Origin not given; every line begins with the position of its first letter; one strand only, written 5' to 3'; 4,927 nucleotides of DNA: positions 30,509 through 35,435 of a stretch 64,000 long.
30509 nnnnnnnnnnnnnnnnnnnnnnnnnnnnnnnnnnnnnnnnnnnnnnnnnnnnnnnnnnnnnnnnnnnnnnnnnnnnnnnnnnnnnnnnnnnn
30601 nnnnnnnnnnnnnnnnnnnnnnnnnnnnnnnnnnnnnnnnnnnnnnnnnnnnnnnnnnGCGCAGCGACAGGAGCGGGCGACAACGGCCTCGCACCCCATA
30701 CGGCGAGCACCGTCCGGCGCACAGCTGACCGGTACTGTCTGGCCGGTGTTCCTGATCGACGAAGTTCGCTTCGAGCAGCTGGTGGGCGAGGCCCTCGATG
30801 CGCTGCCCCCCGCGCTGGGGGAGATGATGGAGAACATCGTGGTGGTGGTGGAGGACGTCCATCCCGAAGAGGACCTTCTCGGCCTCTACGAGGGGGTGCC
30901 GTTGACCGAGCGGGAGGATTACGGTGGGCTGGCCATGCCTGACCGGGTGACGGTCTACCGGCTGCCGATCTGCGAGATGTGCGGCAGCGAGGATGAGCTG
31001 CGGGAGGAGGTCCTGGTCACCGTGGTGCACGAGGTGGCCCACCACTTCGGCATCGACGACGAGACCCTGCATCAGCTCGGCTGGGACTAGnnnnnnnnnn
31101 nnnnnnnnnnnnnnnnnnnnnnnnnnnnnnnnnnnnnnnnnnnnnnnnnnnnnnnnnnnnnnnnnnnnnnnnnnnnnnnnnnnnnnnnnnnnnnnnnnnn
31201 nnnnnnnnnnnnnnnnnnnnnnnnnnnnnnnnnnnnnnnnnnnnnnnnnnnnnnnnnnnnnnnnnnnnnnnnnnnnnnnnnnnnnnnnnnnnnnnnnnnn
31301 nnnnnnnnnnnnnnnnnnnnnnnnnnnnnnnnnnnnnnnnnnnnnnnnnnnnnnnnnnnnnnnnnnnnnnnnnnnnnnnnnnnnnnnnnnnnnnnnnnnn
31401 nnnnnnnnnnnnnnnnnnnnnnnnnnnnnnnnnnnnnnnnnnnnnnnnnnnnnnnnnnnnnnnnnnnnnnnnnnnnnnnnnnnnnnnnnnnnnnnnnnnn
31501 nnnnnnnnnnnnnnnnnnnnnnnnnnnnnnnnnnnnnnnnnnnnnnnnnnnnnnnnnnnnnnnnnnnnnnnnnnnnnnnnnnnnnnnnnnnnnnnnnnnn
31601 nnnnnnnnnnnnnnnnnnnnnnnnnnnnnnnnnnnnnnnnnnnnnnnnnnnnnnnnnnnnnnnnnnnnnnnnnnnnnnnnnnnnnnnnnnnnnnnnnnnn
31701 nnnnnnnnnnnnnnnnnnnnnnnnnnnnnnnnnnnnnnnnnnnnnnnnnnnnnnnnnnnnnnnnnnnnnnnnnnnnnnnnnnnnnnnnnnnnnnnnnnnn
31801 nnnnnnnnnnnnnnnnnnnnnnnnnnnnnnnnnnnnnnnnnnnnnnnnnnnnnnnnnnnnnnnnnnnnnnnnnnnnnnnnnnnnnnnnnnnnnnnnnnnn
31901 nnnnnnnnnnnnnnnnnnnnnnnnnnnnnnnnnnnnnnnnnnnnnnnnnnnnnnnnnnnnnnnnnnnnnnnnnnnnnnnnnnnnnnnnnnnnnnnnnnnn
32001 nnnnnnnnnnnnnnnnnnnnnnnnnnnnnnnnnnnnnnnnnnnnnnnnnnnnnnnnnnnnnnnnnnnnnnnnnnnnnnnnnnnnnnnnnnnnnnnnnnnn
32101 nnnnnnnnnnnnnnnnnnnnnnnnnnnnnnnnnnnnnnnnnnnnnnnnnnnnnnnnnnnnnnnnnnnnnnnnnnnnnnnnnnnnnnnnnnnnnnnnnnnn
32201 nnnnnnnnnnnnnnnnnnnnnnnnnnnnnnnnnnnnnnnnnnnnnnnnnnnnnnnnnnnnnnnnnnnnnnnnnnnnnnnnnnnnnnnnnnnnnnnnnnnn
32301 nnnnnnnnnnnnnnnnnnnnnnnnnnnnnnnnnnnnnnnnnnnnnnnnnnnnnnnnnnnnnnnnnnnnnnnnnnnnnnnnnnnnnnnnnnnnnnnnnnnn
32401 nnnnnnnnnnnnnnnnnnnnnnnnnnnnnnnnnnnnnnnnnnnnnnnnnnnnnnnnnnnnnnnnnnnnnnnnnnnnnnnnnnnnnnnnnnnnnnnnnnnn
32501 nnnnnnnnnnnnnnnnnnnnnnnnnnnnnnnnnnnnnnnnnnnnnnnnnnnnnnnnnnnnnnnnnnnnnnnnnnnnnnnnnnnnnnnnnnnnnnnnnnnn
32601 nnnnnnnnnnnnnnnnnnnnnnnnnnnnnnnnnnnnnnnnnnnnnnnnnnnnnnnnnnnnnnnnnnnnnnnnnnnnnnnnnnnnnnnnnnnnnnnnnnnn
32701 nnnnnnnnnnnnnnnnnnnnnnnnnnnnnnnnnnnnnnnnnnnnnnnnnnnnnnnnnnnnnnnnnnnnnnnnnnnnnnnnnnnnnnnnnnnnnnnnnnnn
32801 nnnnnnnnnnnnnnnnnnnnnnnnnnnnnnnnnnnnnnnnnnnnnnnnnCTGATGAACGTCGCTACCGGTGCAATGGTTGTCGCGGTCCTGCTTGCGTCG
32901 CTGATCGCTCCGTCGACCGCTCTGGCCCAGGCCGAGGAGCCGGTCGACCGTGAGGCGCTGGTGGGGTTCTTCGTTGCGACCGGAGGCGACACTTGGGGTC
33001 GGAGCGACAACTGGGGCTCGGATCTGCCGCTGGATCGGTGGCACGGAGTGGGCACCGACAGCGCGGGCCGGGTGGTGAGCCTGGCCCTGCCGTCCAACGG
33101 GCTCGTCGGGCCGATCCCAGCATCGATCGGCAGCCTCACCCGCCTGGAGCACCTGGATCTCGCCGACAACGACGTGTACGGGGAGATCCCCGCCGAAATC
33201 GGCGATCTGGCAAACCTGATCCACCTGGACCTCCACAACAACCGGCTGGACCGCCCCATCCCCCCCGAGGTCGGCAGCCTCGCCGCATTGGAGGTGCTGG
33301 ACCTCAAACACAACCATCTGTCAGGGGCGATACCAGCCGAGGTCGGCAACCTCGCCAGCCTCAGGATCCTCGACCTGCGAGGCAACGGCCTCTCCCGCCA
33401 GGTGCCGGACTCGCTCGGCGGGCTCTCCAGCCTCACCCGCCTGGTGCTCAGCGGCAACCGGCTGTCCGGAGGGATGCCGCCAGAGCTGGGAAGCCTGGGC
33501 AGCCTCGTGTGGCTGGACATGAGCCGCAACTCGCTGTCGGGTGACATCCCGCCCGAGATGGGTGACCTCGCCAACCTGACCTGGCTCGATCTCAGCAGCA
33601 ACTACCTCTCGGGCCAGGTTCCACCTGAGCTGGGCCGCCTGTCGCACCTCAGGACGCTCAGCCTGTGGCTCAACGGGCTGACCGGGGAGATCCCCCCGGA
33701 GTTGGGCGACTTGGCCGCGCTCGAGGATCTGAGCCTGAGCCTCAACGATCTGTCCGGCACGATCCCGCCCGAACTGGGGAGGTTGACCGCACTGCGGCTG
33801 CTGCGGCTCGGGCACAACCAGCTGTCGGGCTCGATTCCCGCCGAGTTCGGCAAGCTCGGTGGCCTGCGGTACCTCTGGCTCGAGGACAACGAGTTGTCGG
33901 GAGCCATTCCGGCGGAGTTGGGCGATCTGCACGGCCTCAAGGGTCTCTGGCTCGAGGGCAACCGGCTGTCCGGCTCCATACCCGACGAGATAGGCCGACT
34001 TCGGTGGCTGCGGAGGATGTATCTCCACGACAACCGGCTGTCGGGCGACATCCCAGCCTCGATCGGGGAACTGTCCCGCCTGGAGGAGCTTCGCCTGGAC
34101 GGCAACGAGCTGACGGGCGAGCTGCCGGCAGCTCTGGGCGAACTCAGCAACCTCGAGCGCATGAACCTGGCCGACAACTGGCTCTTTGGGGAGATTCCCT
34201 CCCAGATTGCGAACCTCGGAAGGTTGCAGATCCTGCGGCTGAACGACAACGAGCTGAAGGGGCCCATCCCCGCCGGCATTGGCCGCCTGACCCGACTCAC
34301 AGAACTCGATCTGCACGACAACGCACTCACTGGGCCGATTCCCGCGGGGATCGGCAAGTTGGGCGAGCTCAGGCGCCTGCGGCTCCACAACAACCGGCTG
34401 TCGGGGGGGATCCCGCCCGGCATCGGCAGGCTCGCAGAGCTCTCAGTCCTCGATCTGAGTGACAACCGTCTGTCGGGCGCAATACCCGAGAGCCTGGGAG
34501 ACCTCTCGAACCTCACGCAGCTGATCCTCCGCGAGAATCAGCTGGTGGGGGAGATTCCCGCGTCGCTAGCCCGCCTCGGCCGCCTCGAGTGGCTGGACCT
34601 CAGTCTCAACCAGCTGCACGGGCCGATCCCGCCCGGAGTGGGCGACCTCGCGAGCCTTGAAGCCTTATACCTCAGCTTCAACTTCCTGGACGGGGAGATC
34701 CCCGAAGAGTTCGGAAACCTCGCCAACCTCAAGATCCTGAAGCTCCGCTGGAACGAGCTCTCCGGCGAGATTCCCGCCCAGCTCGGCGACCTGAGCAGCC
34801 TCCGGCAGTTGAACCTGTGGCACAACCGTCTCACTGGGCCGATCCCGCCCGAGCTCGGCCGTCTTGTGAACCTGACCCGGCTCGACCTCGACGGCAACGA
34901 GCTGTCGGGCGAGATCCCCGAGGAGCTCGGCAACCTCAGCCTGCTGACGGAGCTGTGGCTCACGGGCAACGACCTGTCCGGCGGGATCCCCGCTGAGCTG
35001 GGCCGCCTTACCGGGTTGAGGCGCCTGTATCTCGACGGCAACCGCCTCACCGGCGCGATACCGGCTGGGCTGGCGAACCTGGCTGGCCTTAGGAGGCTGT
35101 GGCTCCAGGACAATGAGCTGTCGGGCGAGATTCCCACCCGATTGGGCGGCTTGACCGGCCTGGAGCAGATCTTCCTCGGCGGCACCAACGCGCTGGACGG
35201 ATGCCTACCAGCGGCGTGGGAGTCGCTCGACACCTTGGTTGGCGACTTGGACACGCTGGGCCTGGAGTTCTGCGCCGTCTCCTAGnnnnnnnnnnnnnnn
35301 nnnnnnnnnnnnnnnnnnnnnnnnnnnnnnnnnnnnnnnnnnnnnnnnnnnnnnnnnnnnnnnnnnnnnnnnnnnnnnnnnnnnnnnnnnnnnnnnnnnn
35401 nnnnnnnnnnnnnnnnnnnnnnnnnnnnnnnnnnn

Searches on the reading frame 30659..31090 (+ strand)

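Call 67: search_protein_families(library=pfam, proteins=[window:30659-31090:+], max_evalue=0.00001)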
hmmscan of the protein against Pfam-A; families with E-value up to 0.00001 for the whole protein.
window:30659-31090:+ (143 aa): 1 family
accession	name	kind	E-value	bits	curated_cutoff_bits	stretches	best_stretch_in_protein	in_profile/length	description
PF06262.17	Zincin_1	-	1.3e-29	102.5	22.4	1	57-142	1-97/97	Zincin-like metallopeptidase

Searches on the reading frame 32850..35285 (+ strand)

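Call 67: search_protein_families(library=pfam, proteins=[window:32850-35285:+], max_evalue=0.00001)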
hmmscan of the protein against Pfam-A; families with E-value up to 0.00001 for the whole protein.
window:32850-35285:+ (811 aa): 10 families
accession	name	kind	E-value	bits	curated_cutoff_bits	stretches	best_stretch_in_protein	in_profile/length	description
PF00560.39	LRR_1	-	1.7e-104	319.3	20.6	0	674-696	1-23/23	Leucine Rich Repeat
PF23598.1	LRR_14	-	5.5e-81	272.5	40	9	619-729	41-147/353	Leucine-rich repeat region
PF13855.12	LRR_8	-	1e-74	246.6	27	6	147-205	3-61/61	Leucine rich repeat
PF12799.13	LRR_4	-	7e-63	207.7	27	0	650-686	2-36/44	Leucine Rich repeats (2 copies)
PF23211.1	LRR_LRWD1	-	2.5e-16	60.4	28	0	454-518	13-77/190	Leucine-rich repeat and WD repeat-containing protein 1, LRR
PF24758.1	LRR_At5g56370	-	1.5e-11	44.9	27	0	711-758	27-74/227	FBD-associated F-box protein At5g56370, LRR repeats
PF25019.1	LRR_R13L1-DRL21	-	1.5e-09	38.3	27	0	623-680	67-124/127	R13L1/DRL21 LRRs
PF24141.1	LRR_ComC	-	3.1e-09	37.3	27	0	451-565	185-288/288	EGF-like domain-containing protein ComC LRR domain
PF25013.1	LRR_Zer-1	-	1.1e-07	32.6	27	0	527-588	6-65/137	Zer-1-like, Leucine-rich repeats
PF24048.1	LRR_NXF1-5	-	1e-06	28.8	30.5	0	619-701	51-132/142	NXF1/2/3/5 leucine-rich repeat domain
